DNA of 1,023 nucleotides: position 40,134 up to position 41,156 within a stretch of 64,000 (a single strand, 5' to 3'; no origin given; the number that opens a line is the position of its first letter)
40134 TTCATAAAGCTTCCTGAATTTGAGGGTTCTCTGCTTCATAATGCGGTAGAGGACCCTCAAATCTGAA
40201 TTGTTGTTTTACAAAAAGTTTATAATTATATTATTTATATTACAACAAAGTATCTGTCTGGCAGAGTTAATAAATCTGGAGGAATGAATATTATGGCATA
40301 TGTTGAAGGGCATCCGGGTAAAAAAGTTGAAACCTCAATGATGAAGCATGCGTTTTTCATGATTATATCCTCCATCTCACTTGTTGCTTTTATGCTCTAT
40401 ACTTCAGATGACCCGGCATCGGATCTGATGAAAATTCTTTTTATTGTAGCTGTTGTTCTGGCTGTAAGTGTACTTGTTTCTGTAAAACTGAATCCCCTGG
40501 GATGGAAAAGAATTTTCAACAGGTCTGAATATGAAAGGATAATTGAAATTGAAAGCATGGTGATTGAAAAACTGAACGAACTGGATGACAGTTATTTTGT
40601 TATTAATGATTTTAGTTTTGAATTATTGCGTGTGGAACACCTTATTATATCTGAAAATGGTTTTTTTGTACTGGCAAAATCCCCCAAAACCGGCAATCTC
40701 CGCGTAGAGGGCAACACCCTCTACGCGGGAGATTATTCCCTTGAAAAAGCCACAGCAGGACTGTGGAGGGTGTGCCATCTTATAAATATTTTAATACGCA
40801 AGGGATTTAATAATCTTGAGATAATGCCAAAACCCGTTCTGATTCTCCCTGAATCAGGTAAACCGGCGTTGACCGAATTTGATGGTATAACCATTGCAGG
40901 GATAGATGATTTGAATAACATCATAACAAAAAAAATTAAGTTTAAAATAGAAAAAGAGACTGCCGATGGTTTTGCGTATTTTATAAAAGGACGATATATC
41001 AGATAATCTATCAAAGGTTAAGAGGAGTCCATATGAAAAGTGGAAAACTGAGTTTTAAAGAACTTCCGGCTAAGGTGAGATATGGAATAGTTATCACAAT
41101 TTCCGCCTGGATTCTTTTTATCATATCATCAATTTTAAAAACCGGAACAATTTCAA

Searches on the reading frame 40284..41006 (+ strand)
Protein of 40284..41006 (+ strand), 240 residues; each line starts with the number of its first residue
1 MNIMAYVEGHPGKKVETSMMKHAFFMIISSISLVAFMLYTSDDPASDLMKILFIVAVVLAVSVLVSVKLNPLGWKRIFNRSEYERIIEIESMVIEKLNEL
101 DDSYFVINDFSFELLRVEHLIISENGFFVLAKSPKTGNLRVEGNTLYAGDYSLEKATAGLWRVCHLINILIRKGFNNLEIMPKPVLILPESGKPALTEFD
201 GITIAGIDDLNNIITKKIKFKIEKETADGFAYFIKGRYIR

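Call 3: search_protein_families(library=pfam, proteins=[window:40284-41006:+])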
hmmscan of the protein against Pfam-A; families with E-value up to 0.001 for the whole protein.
window:40284-41006:+ (240 aa): 0 families

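Call 4: search_protein_families(library=ncbifam, proteins=[window:40284-41006:+])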
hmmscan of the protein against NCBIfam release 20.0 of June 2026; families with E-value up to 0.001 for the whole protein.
window:40284-41006:+ (240 aa): 0 families

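Call 13: search_protein_families(library=pfam, proteins=[window:40284-41006:+], max_evalue=1)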
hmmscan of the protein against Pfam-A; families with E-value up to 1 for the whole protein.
window:40284-41006:+ (240 aa): 2 families
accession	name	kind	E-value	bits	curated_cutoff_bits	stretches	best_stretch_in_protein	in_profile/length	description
PF08378.17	NERD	-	0.02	15.8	22.1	1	90-130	6-52/111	Nuclease-related domain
PF15086.11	UPF0542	-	0.18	12.1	27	1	37-70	9-42/68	Uncharacterised protein family UPF0542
